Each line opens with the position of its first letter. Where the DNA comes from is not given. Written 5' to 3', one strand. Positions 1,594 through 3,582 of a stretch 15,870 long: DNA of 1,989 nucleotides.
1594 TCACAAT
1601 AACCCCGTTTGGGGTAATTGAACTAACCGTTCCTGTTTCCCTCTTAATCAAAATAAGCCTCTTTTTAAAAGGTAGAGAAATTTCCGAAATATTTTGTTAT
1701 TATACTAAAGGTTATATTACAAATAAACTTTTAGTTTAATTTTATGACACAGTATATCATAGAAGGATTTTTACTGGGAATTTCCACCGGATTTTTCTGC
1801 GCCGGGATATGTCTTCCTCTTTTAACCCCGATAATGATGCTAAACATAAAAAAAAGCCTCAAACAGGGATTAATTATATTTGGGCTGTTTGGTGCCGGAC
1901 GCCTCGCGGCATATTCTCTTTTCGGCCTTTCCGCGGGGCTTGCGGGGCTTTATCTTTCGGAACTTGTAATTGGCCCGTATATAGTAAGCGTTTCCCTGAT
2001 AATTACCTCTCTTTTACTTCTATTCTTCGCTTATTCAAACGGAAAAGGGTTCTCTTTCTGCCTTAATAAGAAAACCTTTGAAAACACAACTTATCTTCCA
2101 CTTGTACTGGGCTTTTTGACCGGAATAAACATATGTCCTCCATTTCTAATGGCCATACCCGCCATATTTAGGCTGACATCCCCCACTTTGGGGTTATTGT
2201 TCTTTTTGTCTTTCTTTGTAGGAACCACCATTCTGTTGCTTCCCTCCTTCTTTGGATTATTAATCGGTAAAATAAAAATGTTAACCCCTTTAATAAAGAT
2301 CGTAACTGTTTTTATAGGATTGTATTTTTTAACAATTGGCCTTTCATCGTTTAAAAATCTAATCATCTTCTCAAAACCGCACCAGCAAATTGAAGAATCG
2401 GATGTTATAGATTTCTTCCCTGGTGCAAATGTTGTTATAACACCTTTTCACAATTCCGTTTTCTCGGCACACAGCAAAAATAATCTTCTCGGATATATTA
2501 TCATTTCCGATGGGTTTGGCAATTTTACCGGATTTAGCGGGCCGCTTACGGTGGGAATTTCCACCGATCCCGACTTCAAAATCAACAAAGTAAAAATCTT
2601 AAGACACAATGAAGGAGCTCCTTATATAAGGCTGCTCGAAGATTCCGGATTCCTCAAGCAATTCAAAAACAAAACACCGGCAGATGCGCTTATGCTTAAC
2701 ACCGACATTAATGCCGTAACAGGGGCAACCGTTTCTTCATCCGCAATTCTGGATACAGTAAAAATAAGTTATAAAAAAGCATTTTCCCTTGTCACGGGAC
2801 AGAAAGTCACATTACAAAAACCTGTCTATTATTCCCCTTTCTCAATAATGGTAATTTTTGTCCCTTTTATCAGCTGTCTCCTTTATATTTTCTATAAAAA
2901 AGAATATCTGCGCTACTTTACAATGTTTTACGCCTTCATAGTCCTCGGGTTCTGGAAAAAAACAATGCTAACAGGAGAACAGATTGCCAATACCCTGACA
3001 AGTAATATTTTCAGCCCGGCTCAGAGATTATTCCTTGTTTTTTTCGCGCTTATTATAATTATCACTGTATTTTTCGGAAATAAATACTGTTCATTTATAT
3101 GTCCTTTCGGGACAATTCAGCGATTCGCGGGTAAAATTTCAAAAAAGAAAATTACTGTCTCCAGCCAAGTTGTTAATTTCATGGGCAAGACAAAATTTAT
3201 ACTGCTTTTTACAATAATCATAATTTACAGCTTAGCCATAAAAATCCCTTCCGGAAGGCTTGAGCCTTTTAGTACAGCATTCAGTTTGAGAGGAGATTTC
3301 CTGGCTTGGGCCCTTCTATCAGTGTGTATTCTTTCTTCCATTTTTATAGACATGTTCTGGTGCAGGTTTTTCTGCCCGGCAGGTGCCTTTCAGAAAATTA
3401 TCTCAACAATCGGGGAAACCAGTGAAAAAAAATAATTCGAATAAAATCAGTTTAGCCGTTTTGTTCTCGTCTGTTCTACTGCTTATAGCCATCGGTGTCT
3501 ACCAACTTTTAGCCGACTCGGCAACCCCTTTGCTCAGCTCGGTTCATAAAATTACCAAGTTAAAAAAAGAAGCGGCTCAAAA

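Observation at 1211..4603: Candidate undescribed membrane redox module: RseC-like protein, FMN/CX3CP membrane protein and a membrane-tethered orphan AmrS radical SAM enzyme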

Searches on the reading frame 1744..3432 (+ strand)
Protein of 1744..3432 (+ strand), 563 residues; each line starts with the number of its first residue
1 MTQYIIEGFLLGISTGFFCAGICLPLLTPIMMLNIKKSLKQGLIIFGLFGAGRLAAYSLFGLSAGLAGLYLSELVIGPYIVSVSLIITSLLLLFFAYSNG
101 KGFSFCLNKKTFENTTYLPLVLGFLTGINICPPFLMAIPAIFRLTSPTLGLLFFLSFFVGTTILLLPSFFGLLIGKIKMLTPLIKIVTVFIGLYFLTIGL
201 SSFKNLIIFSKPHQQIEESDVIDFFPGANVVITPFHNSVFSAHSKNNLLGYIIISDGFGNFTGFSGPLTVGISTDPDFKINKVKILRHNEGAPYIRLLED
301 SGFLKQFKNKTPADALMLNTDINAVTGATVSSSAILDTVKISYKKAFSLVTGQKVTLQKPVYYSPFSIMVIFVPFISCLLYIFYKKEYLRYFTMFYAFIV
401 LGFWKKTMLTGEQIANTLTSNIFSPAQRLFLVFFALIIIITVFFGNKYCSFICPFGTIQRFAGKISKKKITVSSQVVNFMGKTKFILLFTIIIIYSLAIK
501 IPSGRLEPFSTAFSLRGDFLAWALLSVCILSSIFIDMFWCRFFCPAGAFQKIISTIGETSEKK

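Call 5: search_protein_families(library=pfam, proteins=[window:1744-3432:+], max_evalue=0.01)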
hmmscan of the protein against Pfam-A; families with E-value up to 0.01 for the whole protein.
window:1744-3432:+ (563 aa): 3 families
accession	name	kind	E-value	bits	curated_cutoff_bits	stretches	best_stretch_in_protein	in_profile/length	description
PF13386.12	DsbD_2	-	1.6e-14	54.7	24.9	1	9-193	3-195/199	Cytochrome C biogenesis protein transmembrane region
PF12801.12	Fer4_5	-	1.7e-14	54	22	2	430-471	5-46/48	4Fe-4S binding domain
PF04205.19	FMN_bind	-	8.8e-10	39.5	22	1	263-340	1-73/77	FMN-binding domain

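Call 6: search_protein_families(library=ncbifam, proteins=[window:1744-3432:+], max_evalue=0.01)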
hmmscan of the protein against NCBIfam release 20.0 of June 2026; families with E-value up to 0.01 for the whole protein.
window:1744-3432:+ (563 aa): 6 families
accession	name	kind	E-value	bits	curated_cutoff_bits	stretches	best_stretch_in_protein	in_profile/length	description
NF046105.1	TransRegNosR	equivalog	2.5e-13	49.2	1000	2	429-553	481-613/680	transcriptional regulator NosR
TIGR02163.1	napH_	subfamily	6.9e-08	32.3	213.05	1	431-556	64-190/255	NapH/MauN family ferredoxin-type protein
NF007013.0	PRK09477.1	equivalog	8.9e-08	31.6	234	1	435-556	91-213/286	quinol dehydrogenase ferredoxin subunit NapH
TIGR01947.1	rnfG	subfamily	6.8e-07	29.6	102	1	236-343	69-182/187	RnfABCDGE type electron transport complex subunit G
NF041840.1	rnfG_Methano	equivalog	7.9e-07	28.8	230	1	244-340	83-178/189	Rnf electron transport complex subunit RnfG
NF045876.1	RnfG_DVU2794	exception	4.5e-06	26.3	205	1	238-341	72-174/190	RnfABCDGE type electron transport complex subunit G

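Call 7: find_homologous_proteins(query=window:1744-3432:+)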
Query window:1744-3432:+ (563 aa): 10 proteins with E <= 0.001 among 8000 candidates.
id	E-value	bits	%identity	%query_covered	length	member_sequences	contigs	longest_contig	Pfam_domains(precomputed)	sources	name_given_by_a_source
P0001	0.0e+0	1184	98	98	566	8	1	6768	PF12801.13,PF04205.20,PF13386.13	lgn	-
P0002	0.0e+0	1091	90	98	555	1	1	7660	PF12801.13,PF04205.20,PF13386.13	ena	-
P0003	6.8e-219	746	82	74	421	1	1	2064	PF04205.20,PF13386.13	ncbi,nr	ncbi:MAG: sulfite exporter TauE/SafE family protein, partial [Candidatus Auribacterota bacterium]|nr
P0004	2.1e-151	524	44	99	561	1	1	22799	PF12801.13,PF04205.20,PF13386.13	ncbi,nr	ncbi:MAG: 4Fe-4S binding protein [Candidatus Aureabacteria bacterium]|nr:4Fe-4S binding protein [Can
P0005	1.1e-148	515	44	99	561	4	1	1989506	PF12801.13,PF04205.20,PF13386.13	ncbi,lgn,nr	ncbi:4Fe-4S binding protein [bacterium]|nr:4Fe-4S binding protein [bacterium]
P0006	3.5e-140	487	42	99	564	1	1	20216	PF12801.13,PF04205.20,PF13386.13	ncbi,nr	ncbi:MAG: 4Fe-4S binding protein [bacterium]|nr:4Fe-4S binding protein [bacterium]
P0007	6.2e-42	162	27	100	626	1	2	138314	PF12801.13,PF04205.20,PF13386.13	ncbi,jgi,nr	ncbi:MAG: 4Fe-4S binding protein [Planctomycetota bacterium]|nr:MAG: 4Fe-4S binding protein [Plancto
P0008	1.7e-23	101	33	39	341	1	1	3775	PF02683.23,PF13386.13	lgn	-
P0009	1.1e-20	92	39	29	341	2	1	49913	PF02683.23,PF13386.13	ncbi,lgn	-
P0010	4.4e-20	90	35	37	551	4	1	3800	PF04055.28,PF13353.12,PF13386.13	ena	-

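Call 8: find_encoding_contigs(protein=P0005, flank=10000, max_places=3)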
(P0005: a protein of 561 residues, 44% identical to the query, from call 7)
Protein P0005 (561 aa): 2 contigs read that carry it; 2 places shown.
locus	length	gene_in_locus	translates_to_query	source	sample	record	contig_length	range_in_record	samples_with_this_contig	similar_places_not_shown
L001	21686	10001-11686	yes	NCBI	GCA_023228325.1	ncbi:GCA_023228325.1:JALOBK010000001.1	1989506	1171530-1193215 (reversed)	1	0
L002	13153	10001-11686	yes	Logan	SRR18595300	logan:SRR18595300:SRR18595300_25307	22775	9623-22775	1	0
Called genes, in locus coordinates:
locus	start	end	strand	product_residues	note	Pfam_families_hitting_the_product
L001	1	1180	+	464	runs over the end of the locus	PF00753:Lactamase_B, PF23023:Anti-Pycsar_Apyc1 (weak), PF12706:Lactamase_B_2, PF16661:Lactamase_B_6, PF10996:Beta-Casp, PF07521:RMMBL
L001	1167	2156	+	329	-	PF01636:APH, PF02958:EcKL (faint)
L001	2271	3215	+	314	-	PF00483:NTP_transferase, PF12804:NTP_transf_3 (weak), PF00132:Hexapep (faint), PF25084:LbH_EIF2B (weak), PF25087:GMPPB_C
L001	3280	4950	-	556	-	PF02264:LamB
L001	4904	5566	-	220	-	PF00596:Aldolase_II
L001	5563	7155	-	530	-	PF02554:CstA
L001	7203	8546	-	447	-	PF00860:Xan_ur_permease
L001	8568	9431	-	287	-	PF01048:PNP_UDP_1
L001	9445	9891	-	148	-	PF04246:RseC_MucC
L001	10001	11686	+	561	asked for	PF13386:DsbD_2, PF04205:FMN_bind (weak), PF12801:Fer4_5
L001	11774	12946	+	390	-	PF04055:Radical_SAM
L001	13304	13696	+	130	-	PF05099:TerB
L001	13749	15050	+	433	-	PF13450:NAD_binding_8 (weak), PF01593:Amino_oxidase (weak)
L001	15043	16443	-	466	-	PF02366:PMT, PF13231:PMT_2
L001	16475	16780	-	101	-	PF07578:LAB_N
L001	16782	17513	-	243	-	PF00535:Glycos_transf_2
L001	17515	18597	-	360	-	PF01041:DegT_DnrJ_EryC1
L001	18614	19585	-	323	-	PF01408:GFO_IDH_MocA, PF02894:GFO_IDH_MocA_C, PF22725:GFO_IDH_MocA_C3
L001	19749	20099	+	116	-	PF07238:PilZ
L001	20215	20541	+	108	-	-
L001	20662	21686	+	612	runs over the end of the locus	-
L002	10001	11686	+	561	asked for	PF13386:DsbD_2, PF04205:FMN_bind (weak), PF12801:Fer4_5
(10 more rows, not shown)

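Call 9: find_encoding_contigs(protein=P0007, flank=10000, max_places=3)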
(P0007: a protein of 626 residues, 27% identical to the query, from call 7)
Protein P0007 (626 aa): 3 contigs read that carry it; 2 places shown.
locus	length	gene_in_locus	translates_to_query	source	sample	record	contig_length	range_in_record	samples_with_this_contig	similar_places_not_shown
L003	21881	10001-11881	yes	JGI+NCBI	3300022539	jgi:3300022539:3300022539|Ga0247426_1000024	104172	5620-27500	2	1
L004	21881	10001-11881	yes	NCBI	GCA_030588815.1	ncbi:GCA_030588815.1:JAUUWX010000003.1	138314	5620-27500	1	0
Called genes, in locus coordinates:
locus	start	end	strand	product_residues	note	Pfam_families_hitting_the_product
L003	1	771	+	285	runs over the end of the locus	-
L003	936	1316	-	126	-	PF02677:QueH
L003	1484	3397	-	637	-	PF13176:TPR_7 (faint), PF13424:TPR_12 (faint), PF07719:TPR_2 (faint), PF13174:TPR_6 (faint), PF23914:TPR_CcmH_CycH (weak), PF13432:TPR_16 (weak), PF14559:TPR_19, PF24575:TPR_Slam (weak), +11 more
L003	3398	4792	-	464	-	PF10396:TrmE_N, PF12631:MnmE_helical, PF00350:Dynamin_N (faint), PF01926:MMR_HSR1, PF02421:FeoB_N (weak)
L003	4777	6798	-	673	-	PF14849:YidC_periplas (weak), PF02096:60KD_IMP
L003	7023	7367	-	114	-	-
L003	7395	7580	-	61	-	-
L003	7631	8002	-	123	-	PF07238:PilZ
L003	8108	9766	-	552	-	PF01875:Memo, PF01871:AMMECR1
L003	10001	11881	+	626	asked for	PF13386:DsbD_2, PF04205:FMN_bind, PF12801:Fer4_5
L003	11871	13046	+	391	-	PF04055:Radical_SAM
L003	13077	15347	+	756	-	PF01564:Spermine_synth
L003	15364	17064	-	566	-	PF21347:DUF3108_like, PF01551:Peptidase_M23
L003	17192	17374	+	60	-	-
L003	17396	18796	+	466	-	-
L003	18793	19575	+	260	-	PF13646:HEAT_2 (faint)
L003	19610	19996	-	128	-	PF05635:23S_rRNA_IVP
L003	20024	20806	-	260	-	PF00149:Metallophos, PF12850:Metallophos_2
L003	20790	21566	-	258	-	PF01416:PseudoU_synth_1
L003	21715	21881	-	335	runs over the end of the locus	PF01118:Semialdhyde_dh, PF02774:Semialdhyde_dhC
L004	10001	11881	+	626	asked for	PF13386:DsbD_2, PF04205:FMN_bind, PF12801:Fer4_5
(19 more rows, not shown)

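Call 11: find_encoding_contigs(protein=P0010, flank=10000, max_places=4)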
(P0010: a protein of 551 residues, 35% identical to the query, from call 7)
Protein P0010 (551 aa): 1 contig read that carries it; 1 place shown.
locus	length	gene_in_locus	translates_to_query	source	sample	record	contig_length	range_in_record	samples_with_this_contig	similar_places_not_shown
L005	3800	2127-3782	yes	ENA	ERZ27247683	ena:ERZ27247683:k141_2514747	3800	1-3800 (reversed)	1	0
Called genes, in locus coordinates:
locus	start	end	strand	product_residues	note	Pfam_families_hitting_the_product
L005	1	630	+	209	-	?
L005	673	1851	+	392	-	PF26514:DUF8173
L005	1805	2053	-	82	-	PF09527:ATPase_gene1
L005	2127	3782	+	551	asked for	PF13386:DsbD_2, PF04055:Radical_SAM, PF13353:Fer4_12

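Call 12: find_encoding_contigs(protein=P0009, flank=8000, max_places=3)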
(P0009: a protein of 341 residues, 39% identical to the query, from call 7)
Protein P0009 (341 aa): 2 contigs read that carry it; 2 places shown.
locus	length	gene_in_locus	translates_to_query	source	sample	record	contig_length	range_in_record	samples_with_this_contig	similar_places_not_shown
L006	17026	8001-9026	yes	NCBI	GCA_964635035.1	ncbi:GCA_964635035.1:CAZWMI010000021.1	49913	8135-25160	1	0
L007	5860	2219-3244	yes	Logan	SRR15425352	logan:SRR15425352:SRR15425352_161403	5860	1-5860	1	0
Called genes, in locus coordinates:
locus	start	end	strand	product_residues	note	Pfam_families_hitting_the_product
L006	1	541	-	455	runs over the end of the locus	PF02874:ATP-synt_ab_N, PF00006:ATP-synt_ab, PF18269:T3SS_ATPase_C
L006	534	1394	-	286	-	-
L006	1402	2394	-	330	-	PF03448:MgtE_N (faint), PF14842:FliG_N, PF14841:FliG_M, PF01706:FliG_C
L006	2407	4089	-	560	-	PF01514:YscJ_FliF, PF08345:YscJ_FliF_C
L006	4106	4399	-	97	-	PF02049:FliE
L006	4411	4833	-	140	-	PF00460:Flg_bb_rod, PF06429:Flg_bbr_C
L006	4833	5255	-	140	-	-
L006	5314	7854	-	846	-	PF13428:TPR_14 (faint), PF13432:TPR_16 (faint), PF14559:TPR_19 (faint), PF09976:TPR_21 (faint)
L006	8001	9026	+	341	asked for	PF02683:DsbD_TM (weak), PF13386:DsbD_2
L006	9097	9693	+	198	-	PF01327:Pep_deformylase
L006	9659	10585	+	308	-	PF00551:Formyl_trans_N, PF02911:Formyl_trans_C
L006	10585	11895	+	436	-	PF01029:NusB, PF01269:Fibrillarin (faint), PF22458:RsmF-B_ferredox (weak), PF01209:Ubie_methyltran (faint), PF01189:Methyltr_RsmB-F, PF01728:FtsJ, PF13847:Methyltransf_31 (weak)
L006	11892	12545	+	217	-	PF00834:Ribul_P_3_epim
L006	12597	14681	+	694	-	PF01432:Peptidase_M3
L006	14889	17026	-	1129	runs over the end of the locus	-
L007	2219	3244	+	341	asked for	PF02683:DsbD_TM (weak), PF13386:DsbD_2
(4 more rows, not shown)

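Call 13: search_protein_families(library=ncbifam, proteins=[P0010, L001:11774-12943:+, L003:11871-13043:+, L003:8108-9766:-, L001:9445-9891:-], max_evalue=0.00001)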
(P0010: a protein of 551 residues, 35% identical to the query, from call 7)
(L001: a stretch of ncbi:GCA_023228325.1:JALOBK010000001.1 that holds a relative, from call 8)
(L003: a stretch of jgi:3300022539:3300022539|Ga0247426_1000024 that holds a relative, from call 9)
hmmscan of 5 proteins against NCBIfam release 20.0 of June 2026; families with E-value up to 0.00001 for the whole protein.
P0010 (551 aa): 21 families
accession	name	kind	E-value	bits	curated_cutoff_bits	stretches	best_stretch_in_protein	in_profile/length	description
TIGR04337.1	AmmeMemoSam_rS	hypoth_equivalog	6.8e-118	393.5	220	1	221-550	3-333/349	AmmeMemoRadiSam system radical SAM enzyme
TIGR02493.1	PFLA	equivalog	5.7e-22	78.2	231.75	1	294-453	22-185/235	pyruvate formate-lyase-activating protein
TIGR04041.1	activase_YjjW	hypoth_equivalog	4e-19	69.1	250.2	1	319-469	90-241/276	YjjW family glycine radical enzyme activase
TIGR02495.1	NrdG2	equivalog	3.2e-17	62.5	131.15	1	285-454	14-183/193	anaerobic ribonucleoside-triphosphate reductase activating protein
TIGR02494.1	PFLE_PFLC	subfamily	5.4e-16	58.7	174.35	1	341-457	129-245/293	glycyl-radical enzyme activating protein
TIGR04003.1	rSAM_BssD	equivalog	3.9e-14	52.5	496.45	1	319-452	105-245/314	[benzylsuccinate synthase]-activating enzyme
NF048010.1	SfplDhtActHpsHDes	equivalog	2.1e-13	49.7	430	1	344-461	140-258/298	(2S)-3-sulfopropanediol dehydratase activating enzyme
NF043069.1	T4HPD_activ_SAM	equivalog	8e-13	48.4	425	1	339-454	127-242/299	trans-4-hydroxy-L-proline dehydratase activase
TIGR04395.1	cutC_activ_rSAM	equivalog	1.3e-12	47.7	360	1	343-453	137-247/309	choline TMA-lyase-activating enzyme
NF048008.1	SfplDhtActHpfHKleb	equivalog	1.3e-11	44.4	500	1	343-459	134-250/308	(2S)-3-sulfopropanediol dehydratase activating enzyme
NF008356.0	PRK11145.1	equivalog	1.1e-10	41.2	375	1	294-453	27-190/246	pyruvate formate lyase 1-activating protein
NF033719.1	ind_deCO2_activ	equivalog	2.3e-10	40.3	425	1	339-454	133-248/302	indoleacetate decarboxylase activase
TIGR04038.1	tatD_link_rSAM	subfamily_domain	1.4e-09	38.1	129.7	1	290-407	11-135/192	TatD family nuclease-associated radical SAM protein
TIGR04317.1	W_rSAM_matur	equivalog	3e-09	36.4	380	1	293-427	10-143/349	tungsten cofactor oxidoreductase radical SAM maturase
NF038283.1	viperin_w_prok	equivalog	1.4e-08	34.3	180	1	294-405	9-125/281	viperin family antiviral radical SAM protein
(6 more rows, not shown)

L001:11774-12943:+ (390 aa): 17 families
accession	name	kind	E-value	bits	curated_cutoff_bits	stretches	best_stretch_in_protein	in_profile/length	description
TIGR04337.1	AmmeMemoSam_rS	hypoth_equivalog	4.2e-119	397.5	220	1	60-389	3-334/349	AmmeMemoRadiSam system radical SAM enzyme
TIGR02493.1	PFLA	equivalog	4.2e-15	55.7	231.75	1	129-290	18-183/235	pyruvate formate-lyase-activating protein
TIGR04041.1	activase_YjjW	hypoth_equivalog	2.9e-14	53.2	250.2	1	178-308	112-241/276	YjjW family glycine radical enzyme activase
NF048010.1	SfplDhtActHpsHDes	equivalog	1.1e-13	50.6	430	1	180-293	137-252/298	(2S)-3-sulfopropanediol dehydratase activating enzyme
TIGR02494.1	PFLE_PFLC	subfamily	2.8e-13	49.8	174.35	1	179-294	128-243/293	glycyl-radical enzyme activating protein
TIGR02495.1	NrdG2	equivalog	7e-13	48.3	131.15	1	124-293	14-183/193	anaerobic ribonucleoside-triphosphate reductase activating protein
NF043069.1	T4HPD_activ_SAM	equivalog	4.7e-09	36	425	1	178-292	127-241/299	trans-4-hydroxy-L-proline dehydratase activase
TIGR04003.1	rSAM_BssD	equivalog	1.8e-08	33.9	496.45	1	177-292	130-246/314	[benzylsuccinate synthase]-activating enzyme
NF033719.1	ind_deCO2_activ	equivalog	2.1e-08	33.8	425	0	178-336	133-300/302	indoleacetate decarboxylase activase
TIGR02666.1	moaA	equivalog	7.8e-08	31.7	284.05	1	133-291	17-181/336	GTP 3',8-cyclase MoaA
NF033717.2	HPDL_rSAM_activ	equivalog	1.8e-07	30.8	420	1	178-293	134-251/311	4-hydroxyphenylacetate decarboxylase activase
TIGR04395.1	cutC_activ_rSAM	equivalog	2.2e-07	30.5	360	1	183-290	138-245/309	choline TMA-lyase-activating enzyme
NF008356.0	PRK11145.1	equivalog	1.6e-06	27.6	375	1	129-291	23-189/246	pyruvate formate lyase 1-activating protein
TIGR02668.1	moaA_archaeal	equivalog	1.7e-06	27.3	325.25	1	133-298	17-181/303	GTP 3',8-cyclase MoaA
NF048008.1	SfplDhtActHpfHKleb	equivalog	1.8e-06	27.5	500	0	182-297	134-249/308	(2S)-3-sulfopropanediol dehydratase activating enzyme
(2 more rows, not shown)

L003:11871-13043:+ (391 aa): 13 families
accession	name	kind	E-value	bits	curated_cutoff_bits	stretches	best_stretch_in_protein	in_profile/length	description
TIGR04337.1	AmmeMemoSam_rS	hypoth_equivalog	9.8e-119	396.3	220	1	57-390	2-333/349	AmmeMemoRadiSam system radical SAM enzyme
TIGR02493.1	PFLA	equivalog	1.6e-16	60.4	231.75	1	131-295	22-185/235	pyruvate formate-lyase-activating protein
TIGR04041.1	activase_YjjW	hypoth_equivalog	3.2e-15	56.3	250.2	1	179-335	110-269/276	YjjW family glycine radical enzyme activase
TIGR02494.1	PFLE_PFLC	subfamily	3.9e-15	55.9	174.35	1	181-309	127-255/293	glycyl-radical enzyme activating protein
NF048010.1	SfplDhtActHpsHDes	equivalog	1.5e-11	43.7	430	1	174-297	129-253/298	(2S)-3-sulfopropanediol dehydratase activating enzyme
NF043069.1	T4HPD_activ_SAM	equivalog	5.1e-11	42.5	425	1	181-297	127-243/299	trans-4-hydroxy-L-proline dehydratase activase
TIGR02495.1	NrdG2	equivalog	8.5e-10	38.3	131.15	1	121-296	13-183/193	anaerobic ribonucleoside-triphosphate reductase activating protein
TIGR04003.1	rSAM_BssD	equivalog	9.8e-10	38.1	496.45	1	179-296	129-247/314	[benzylsuccinate synthase]-activating enzyme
TIGR04395.1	cutC_activ_rSAM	equivalog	3.3e-09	36.4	360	1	167-295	120-247/309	choline TMA-lyase-activating enzyme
NF033719.1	ind_deCO2_activ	equivalog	9.7e-08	31.7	425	1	181-296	133-248/302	indoleacetate decarboxylase activase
NF048008.1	SfplDhtActHpfHKleb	equivalog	5.4e-07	29.2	500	1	181-299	130-248/308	(2S)-3-sulfopropanediol dehydratase activating enzyme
NF008356.0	PRK11145.1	equivalog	7.2e-07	28.7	375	1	123-308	18-202/246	pyruvate formate lyase 1-activating protein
NF033717.2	HPDL_rSAM_activ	equivalog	9.4e-07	28.4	420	0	180-296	133-251/311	4-hydroxyphenylacetate decarboxylase activase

L003:8108-9766:- (552 aa): 5 families
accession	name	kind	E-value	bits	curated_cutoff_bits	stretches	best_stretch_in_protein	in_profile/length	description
TIGR04336.1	AmmeMemoSam_B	hypoth_equivalog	2.1e-66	224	26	1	47-289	33-269/270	AmmeMemoRadiSam system protein B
NF001987.0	PRK00782.1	equivalog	3.4e-48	164.2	295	1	45-291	31-266/267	MEMO1 family protein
TIGR04335.1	AmmeMemoSam_A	hypoth_equivalog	1.1e-41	142.1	99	1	365-547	2-174/175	AmmeMemoRadiSam system protein A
NF002000.0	PRK00801.1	equivalog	5e-32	110.7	273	1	360-552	6-188/201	hypothetical protein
TIGR00296.1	TIGR00296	hypoth_equivalog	1.5e-29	103.1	91.05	1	364-552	10-192/200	TIGR00296 family protein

L001:9445-9891:- (148 aa): 0 families
